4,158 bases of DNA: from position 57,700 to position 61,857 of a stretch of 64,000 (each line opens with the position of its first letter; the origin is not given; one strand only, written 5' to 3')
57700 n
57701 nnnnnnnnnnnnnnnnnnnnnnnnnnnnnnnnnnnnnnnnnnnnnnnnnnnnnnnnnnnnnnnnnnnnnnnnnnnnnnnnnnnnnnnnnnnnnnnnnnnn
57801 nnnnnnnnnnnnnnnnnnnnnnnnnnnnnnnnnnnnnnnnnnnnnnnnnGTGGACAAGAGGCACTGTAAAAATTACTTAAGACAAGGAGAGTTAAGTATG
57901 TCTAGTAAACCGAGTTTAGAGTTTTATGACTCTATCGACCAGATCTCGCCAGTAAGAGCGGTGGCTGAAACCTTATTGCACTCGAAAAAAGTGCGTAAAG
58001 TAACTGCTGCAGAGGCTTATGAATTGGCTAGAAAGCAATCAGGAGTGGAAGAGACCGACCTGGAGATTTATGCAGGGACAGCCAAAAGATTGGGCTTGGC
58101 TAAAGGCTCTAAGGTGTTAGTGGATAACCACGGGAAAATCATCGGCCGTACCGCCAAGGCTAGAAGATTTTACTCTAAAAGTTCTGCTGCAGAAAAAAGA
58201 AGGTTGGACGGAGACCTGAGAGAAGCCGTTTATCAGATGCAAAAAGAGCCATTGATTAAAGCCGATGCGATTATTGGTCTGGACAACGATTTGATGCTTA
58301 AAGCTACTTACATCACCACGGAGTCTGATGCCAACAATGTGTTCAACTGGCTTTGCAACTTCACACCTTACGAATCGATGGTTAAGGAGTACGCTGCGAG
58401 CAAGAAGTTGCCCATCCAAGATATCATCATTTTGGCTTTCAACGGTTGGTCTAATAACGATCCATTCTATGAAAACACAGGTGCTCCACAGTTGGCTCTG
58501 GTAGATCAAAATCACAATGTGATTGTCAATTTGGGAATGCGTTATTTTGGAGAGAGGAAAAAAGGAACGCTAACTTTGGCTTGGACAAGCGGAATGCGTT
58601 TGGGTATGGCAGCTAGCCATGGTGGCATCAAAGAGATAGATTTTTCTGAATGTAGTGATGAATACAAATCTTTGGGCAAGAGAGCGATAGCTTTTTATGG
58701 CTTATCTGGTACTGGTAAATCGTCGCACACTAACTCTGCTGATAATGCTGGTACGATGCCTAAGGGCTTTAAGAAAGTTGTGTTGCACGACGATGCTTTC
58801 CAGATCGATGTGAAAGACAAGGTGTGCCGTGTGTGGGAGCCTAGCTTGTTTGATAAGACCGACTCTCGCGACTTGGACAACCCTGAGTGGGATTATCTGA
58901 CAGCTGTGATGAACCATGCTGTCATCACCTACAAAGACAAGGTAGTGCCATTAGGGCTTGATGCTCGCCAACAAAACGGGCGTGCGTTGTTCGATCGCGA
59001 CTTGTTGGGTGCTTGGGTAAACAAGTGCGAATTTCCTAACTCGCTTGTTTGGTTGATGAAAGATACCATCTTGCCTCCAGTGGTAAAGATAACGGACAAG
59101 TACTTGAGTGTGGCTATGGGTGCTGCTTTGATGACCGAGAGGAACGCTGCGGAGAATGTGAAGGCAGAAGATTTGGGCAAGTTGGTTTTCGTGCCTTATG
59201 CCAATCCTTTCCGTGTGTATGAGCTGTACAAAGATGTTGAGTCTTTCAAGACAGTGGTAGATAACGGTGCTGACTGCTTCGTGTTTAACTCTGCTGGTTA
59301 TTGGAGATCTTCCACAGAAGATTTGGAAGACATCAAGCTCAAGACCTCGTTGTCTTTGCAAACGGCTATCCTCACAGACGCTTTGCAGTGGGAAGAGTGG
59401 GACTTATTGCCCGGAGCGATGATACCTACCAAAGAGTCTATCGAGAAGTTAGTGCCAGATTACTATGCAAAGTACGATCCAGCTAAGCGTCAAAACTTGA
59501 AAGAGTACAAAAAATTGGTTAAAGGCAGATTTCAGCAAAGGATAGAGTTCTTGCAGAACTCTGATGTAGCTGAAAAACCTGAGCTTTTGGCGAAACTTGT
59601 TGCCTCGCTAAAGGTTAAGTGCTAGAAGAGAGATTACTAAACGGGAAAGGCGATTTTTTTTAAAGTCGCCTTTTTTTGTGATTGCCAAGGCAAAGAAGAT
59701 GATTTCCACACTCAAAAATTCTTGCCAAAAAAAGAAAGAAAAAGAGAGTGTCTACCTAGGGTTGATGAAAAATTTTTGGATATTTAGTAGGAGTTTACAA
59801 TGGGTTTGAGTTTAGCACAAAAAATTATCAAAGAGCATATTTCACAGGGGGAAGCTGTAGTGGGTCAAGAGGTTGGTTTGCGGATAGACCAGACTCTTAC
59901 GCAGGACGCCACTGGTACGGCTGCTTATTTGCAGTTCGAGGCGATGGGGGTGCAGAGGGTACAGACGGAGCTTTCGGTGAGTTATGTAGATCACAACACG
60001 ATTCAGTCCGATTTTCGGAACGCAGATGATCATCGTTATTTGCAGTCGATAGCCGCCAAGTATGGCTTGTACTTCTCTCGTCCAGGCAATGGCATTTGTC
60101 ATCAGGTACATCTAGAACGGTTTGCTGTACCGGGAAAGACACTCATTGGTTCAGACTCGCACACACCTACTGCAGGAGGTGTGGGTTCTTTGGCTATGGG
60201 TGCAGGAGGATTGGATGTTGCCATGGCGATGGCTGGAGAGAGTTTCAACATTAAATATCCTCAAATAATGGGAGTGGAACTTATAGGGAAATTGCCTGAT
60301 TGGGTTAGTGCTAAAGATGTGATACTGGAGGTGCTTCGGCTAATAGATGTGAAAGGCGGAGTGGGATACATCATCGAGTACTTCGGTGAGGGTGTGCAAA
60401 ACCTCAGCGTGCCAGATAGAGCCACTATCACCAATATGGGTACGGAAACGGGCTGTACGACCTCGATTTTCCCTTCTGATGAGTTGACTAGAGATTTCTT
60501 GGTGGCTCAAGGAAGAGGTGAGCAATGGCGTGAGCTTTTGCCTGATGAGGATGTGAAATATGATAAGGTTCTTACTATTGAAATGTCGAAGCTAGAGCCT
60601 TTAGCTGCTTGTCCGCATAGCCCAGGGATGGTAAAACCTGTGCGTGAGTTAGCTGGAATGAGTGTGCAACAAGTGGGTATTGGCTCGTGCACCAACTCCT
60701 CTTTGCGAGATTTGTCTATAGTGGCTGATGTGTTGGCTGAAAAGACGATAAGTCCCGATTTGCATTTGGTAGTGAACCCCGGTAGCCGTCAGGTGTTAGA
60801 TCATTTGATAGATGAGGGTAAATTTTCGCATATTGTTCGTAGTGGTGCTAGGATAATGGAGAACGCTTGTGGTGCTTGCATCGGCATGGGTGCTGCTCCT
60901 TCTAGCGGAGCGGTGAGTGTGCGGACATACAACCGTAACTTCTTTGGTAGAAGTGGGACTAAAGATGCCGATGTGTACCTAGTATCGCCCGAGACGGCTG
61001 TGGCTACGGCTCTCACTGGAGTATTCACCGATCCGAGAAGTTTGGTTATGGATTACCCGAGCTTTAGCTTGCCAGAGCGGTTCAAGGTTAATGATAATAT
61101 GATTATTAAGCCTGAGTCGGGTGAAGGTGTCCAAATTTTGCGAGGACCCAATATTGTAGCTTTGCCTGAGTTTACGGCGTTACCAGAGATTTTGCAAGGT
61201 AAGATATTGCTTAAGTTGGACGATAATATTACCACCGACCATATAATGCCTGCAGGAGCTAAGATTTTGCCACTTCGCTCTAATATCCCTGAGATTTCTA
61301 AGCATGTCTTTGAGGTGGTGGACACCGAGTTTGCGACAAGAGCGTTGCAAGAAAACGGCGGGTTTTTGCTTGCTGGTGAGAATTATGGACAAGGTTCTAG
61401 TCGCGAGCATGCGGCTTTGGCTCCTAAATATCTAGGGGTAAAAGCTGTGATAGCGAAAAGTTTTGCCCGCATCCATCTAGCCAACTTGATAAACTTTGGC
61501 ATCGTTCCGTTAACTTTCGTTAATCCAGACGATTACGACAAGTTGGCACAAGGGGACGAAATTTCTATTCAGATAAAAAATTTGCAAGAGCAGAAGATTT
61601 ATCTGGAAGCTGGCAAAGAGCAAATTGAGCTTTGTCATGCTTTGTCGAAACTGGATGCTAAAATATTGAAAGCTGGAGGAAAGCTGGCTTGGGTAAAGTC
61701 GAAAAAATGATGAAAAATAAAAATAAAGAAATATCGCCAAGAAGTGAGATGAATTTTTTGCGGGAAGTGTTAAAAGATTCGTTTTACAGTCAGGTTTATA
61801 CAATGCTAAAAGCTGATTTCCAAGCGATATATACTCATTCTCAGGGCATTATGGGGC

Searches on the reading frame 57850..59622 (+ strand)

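Call 43: search_protein_families(library=pfam, proteins=[window:57850-59622:+], max_evalue=0.00001)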
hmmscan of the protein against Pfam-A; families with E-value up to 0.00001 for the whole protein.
window:57850-59622:+ (591 aa): 1 family
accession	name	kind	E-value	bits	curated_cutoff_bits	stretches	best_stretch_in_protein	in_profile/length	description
PF01293.25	PEPCK_ATP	-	1.7e-12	47.2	26.5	1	123-518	75-446/465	Phosphoenolpyruvate carboxykinase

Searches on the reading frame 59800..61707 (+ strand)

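Call 43: search_protein_families(library=pfam, proteins=[window:59800-61707:+], max_evalue=0.00001)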
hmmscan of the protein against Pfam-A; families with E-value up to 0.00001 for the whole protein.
window:59800-61707:+ (636 aa): 2 families
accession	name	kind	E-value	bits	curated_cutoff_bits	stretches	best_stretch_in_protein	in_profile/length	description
PF00330.25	Aconitase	-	7.4e-108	361.9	28.7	1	8-407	2-463/463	Aconitase family (aconitate hydratase)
PF00694.25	Aconitase_C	-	3.1e-22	79.8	22.8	1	504-575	60-130/131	Aconitase C-terminal domain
